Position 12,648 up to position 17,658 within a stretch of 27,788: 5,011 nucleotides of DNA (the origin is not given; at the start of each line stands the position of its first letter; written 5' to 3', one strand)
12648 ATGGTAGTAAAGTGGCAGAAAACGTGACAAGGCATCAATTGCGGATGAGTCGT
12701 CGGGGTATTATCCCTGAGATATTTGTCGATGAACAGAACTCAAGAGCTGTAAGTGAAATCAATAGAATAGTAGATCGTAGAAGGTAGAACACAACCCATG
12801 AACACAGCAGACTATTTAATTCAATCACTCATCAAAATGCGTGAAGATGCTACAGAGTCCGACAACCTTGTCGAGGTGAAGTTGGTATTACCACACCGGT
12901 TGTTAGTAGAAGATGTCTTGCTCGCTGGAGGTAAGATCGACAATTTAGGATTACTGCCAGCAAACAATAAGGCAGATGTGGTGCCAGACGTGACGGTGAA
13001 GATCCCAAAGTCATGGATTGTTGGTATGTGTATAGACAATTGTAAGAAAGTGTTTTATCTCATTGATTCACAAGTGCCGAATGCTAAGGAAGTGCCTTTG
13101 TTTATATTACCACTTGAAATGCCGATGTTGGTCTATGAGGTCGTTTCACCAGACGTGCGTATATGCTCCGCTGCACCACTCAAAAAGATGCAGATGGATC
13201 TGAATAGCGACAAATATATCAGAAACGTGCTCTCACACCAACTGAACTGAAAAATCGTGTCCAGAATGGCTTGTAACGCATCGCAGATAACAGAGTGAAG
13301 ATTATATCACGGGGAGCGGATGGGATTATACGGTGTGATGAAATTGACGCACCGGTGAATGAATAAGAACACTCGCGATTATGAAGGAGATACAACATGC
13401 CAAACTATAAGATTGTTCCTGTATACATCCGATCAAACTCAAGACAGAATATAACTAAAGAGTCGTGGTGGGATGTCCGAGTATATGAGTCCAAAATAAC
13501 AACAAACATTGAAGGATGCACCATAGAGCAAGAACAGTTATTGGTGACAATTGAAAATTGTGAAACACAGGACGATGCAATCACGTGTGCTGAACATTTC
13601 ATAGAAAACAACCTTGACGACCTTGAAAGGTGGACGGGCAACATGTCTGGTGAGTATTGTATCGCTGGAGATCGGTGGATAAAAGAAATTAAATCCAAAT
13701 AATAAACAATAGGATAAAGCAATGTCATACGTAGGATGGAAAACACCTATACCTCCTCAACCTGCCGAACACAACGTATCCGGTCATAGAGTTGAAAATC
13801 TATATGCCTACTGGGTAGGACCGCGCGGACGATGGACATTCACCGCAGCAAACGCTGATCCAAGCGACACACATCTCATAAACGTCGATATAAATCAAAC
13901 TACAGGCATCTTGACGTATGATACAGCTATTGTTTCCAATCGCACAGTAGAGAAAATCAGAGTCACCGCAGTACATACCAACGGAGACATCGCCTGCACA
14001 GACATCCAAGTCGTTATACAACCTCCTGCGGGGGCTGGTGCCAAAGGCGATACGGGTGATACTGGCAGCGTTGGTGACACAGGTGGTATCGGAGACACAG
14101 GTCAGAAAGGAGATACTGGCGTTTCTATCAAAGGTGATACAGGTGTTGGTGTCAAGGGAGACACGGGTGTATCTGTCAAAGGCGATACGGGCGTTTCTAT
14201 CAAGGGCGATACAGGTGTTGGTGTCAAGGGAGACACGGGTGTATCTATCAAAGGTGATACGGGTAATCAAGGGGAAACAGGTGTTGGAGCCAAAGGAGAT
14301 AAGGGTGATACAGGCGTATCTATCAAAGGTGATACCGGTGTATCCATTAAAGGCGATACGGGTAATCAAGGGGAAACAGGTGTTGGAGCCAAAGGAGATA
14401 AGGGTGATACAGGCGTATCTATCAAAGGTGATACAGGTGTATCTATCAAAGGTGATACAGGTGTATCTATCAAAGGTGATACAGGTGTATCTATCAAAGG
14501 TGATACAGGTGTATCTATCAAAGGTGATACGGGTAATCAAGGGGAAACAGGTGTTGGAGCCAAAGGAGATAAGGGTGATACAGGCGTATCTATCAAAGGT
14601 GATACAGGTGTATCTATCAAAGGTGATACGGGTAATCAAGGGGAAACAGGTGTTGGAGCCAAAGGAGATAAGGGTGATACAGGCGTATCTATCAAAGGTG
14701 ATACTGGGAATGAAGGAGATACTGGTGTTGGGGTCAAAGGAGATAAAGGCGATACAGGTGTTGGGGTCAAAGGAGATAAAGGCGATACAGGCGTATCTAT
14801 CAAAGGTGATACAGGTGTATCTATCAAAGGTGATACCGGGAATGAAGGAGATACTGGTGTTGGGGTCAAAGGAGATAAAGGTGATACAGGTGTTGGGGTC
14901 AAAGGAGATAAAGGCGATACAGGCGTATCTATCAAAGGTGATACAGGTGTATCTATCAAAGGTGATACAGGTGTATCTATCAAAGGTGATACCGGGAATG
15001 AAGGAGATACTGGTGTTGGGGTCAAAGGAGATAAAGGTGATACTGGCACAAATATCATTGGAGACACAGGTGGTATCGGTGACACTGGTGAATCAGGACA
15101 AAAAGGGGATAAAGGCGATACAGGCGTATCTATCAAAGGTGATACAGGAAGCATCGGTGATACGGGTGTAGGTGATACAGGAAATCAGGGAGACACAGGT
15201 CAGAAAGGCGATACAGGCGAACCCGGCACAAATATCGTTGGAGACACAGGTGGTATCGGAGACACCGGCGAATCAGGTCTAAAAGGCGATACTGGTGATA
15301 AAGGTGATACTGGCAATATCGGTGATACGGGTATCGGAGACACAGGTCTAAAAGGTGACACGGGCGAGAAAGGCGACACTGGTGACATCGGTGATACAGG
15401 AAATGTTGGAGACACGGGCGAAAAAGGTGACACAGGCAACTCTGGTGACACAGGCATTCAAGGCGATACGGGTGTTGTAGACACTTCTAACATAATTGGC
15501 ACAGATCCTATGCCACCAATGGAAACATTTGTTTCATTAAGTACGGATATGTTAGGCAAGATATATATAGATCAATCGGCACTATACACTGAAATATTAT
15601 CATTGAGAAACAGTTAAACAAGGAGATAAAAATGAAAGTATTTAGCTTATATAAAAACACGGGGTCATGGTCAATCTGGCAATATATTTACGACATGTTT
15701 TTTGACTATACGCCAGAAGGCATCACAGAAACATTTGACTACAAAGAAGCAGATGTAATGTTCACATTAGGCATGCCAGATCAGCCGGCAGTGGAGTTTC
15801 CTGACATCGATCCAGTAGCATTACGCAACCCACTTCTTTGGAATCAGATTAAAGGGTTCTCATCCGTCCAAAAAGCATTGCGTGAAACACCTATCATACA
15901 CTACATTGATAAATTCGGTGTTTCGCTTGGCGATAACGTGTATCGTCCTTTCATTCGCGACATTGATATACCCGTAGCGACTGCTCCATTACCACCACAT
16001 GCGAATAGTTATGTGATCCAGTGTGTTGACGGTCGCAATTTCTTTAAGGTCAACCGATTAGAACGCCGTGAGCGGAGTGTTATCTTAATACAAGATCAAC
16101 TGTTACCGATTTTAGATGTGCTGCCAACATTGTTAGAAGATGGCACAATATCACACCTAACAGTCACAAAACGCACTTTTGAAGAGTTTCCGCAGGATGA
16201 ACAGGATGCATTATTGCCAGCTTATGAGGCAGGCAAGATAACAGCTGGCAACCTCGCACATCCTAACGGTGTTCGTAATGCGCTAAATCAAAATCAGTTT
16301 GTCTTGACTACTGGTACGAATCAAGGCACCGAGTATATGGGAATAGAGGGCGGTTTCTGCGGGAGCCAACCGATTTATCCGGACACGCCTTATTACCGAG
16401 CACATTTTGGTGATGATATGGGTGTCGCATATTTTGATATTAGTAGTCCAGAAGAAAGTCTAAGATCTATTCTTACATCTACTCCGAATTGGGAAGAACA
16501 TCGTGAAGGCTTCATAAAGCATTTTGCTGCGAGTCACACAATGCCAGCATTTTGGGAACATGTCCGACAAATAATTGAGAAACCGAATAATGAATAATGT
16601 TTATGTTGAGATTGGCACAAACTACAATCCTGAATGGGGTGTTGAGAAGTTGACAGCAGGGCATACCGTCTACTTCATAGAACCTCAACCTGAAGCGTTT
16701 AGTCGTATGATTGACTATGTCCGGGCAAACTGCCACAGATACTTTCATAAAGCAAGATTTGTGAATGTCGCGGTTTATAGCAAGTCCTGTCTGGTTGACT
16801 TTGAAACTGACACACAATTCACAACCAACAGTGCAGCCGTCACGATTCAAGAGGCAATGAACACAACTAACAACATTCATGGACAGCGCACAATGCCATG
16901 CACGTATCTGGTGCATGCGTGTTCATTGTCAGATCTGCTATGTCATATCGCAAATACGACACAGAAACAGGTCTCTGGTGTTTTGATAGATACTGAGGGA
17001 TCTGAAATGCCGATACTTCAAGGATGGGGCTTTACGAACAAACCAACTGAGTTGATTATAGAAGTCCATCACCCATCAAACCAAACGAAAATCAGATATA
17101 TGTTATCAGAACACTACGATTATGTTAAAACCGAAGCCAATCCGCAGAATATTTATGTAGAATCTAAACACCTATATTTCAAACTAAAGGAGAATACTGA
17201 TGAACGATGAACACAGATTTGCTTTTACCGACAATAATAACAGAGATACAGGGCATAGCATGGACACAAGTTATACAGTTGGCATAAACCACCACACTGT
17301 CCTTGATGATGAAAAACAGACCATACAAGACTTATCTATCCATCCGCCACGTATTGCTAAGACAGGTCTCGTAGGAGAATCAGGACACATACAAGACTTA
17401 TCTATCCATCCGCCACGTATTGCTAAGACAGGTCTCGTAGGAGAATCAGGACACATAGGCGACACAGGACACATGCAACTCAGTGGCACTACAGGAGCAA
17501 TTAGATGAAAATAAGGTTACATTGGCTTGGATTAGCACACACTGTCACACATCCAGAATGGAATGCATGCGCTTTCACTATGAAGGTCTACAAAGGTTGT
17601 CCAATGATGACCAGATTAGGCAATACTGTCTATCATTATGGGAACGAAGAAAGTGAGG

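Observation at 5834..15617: Tail genes and a TerS-like gene, but no recognisable large terminase, portal or major capsid protein in a closed genome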

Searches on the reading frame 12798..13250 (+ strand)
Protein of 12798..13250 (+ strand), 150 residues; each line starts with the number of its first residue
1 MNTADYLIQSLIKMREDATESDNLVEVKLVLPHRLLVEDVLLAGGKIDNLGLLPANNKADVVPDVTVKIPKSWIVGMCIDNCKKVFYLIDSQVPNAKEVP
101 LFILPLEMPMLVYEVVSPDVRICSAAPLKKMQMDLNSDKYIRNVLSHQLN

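Call 5: search_protein_families(library=phrogs, max_evalue=0.01, proteins=[window:12798-13250:+])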
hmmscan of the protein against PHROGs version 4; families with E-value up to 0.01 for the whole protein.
window:12798-13250:+ (150 aa): 0 families

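Call 6: search_protein_families(library=pfam, max_evalue=0.01, proteins=[window:12798-13250:+])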
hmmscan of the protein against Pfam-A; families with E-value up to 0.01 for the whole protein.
window:12798-13250:+ (150 aa): 0 families

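Call 91: search_protein_families(library=ncbifam, max_evalue=0.05, proteins=[window:12798-13250:+])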
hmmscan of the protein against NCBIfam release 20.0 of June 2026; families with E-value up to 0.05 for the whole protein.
window:12798-13250:+ (150 aa): 0 families

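Call 92: search_protein_families(library=padloc, max_evalue=0.01, proteins=[window:12798-13250:+])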
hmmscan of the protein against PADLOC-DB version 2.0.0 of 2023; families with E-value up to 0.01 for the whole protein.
window:12798-13250:+ (150 aa): 0 families

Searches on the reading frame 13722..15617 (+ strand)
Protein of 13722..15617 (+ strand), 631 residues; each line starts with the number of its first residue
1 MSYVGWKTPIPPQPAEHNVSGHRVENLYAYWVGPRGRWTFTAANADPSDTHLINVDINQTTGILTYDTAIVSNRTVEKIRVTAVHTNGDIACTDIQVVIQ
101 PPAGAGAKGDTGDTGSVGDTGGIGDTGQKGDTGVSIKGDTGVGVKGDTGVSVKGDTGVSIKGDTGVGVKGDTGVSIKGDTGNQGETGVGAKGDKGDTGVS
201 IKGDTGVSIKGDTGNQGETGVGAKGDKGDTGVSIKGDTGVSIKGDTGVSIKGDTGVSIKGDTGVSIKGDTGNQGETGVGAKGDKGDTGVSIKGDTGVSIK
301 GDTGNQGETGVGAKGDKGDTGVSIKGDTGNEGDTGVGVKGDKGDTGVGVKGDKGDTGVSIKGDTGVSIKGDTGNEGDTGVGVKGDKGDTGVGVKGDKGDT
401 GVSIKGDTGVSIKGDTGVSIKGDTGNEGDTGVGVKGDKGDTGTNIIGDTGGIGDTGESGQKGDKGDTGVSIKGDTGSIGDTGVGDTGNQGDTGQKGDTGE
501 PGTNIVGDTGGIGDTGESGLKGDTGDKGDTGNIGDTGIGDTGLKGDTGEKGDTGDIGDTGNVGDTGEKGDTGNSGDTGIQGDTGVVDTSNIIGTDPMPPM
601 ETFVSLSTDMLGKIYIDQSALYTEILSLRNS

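Call 5: search_protein_families(library=phrogs, max_evalue=0.01, proteins=[window:13722-15617:+])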
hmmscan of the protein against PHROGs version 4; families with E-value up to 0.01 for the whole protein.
window:13722-15617:+ (631 aa): 21 families
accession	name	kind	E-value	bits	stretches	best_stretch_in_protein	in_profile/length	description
phrog_6320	-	tail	5.7e-42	145.4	4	472-584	82-200/745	tail fiber protein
phrog_5073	-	tail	4.3e-35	122.7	4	483-593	266-372/519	tail fiber protein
phrog_819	-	tail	3e-32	112.8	4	483-584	480-580/1024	tail protein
phrog_366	-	tail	5.5e-25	89.7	4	506-588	308-395/474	tail fiber protein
phrog_28263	-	tail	1.3e-21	76.6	3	106-433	658-976/1400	tail fiber protein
phrog_34255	-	unknown function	4.3e-21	75.4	3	393-576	260-441/1044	-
phrog_36982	-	unknown function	4.4e-17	62.3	4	312-502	481-667/944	-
phrog_8745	-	tail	2.5e-14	52.6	1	472-586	1379-1493/1803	tail fiber protein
phrog_3420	-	unknown function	6.6e-14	51.4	1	261-592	38-380/929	-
phrog_1658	-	unknown function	4.8e-12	47.1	1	509-584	45-118/239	-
phrog_38806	-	unknown function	7.9e-11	42.8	1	492-591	69-159/285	-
phrog_10972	-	tail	2.9e-10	41.1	1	541-588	156-203/343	tail fiber protein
phrog_33406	-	tail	9.1e-07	28.5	2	537-598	189-250/651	tail fiber protein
phrog_29268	-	unknown function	5.7e-06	25.8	1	473-592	424-540/653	-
phrog_25888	-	unknown function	6.3e-06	26.6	1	537-584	228-275/325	-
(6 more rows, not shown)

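Call 6: search_protein_families(library=pfam, max_evalue=0.01, proteins=[window:13722-15617:+])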
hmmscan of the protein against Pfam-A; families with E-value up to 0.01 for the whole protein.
window:13722-15617:+ (631 aa): 1 family
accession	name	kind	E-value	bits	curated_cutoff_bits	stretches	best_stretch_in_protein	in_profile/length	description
PF01391.23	Collagen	-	9.1e-18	64.2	27.2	1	539-584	1-46/60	Collagen triple helix repeat (20 copies)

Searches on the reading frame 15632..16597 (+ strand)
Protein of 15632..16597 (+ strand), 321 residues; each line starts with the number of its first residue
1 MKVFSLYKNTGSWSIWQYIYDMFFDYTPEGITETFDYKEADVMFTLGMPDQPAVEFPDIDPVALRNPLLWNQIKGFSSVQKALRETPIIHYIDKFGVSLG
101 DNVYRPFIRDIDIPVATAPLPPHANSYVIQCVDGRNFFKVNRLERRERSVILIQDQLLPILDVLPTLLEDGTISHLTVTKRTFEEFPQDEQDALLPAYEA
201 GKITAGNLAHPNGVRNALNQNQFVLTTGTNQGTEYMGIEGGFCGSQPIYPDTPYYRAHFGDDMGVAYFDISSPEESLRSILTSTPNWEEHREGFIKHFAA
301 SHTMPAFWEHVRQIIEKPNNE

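Call 5: search_protein_families(library=phrogs, max_evalue=0.01, proteins=[window:15632-16597:+])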
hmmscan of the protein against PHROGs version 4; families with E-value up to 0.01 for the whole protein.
window:15632-16597:+ (321 aa): 0 families

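Call 6: search_protein_families(library=pfam, max_evalue=0.01, proteins=[window:15632-16597:+])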
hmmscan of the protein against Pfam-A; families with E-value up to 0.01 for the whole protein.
window:15632-16597:+ (321 aa): 0 families

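Call 62: search_solved_structures(query=window:15632-16597:+, max_evalue=10)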
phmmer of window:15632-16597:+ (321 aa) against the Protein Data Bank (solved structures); distinct sequences matched with E-value up to 10: 8.
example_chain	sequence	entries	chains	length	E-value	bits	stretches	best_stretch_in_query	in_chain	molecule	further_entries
8atm_A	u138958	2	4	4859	0.47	12.7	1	91-205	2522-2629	Baculoviral IAP repeat-containing protein 6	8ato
8atu_A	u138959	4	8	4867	0.47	12.7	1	91-205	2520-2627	Baculoviral IAP repeat-containing protein 6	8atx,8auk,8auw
8e2d_A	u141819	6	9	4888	0.47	12.7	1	91-205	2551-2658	Baculoviral IAP repeat-containing protein 6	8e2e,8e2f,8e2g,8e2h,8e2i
8e2k_A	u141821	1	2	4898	0.47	12.7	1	91-205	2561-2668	Baculoviral IAP repeat-containing protein 6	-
2oif_A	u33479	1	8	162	0.59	12.4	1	91-149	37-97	Non-legume hemoglobin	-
3h0l_C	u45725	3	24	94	1.1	11.5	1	138-192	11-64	Glutamyl-tRNA(Gln) amidotransferase subunit C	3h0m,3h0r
6udg_A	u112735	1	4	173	1.6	10.9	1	230-277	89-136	Thiol peroxidase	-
8ivq_A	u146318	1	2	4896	1.7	10.8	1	91-196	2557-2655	Isoform 2 of Baculoviral IAP repeat-containing protein 6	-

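Call 91: search_protein_families(library=ncbifam, max_evalue=0.05, proteins=[window:15632-16597:+])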
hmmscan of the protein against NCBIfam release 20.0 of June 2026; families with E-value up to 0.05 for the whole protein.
window:15632-16597:+ (321 aa): 0 families

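Call 92: search_protein_families(library=padloc, max_evalue=0.01, proteins=[window:15632-16597:+])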
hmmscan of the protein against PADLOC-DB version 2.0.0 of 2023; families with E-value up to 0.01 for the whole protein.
window:15632-16597:+ (321 aa): 0 families

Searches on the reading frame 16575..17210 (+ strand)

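Call 7: search_protein_families(library=pfam, max_evalue=0.01, proteins=[window:16575-17210:+])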
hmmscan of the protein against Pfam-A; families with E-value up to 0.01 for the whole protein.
window:16575-17210:+ (211 aa): 1 family
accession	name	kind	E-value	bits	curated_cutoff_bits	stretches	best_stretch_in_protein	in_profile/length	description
PF05050.19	Methyltransf_21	-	2.7e-07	31.3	22.7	1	25-182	19-170/173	Methyltransferase FkbM domain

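Call 8: search_protein_families(library=phrogs, max_evalue=0.01, proteins=[window:16575-17210:+])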
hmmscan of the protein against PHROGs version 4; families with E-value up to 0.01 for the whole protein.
window:16575-17210:+ (211 aa): 0 families

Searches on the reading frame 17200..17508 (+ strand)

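Call 7: search_protein_families(library=pfam, max_evalue=0.01, proteins=[window:17200-17508:+])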
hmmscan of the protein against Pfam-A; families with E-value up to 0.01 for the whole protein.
window:17200-17508:+ (102 aa): 1 family
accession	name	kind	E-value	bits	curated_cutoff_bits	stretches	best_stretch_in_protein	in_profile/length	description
PF19771.4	DUF6257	-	0.0006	20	26.2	0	50-74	23-47/61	Family of unknown function (DUF6257)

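Call 8: search_protein_families(library=phrogs, max_evalue=0.01, proteins=[window:17200-17508:+])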
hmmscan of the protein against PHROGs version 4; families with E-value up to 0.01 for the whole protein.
window:17200-17508:+ (102 aa): 0 families
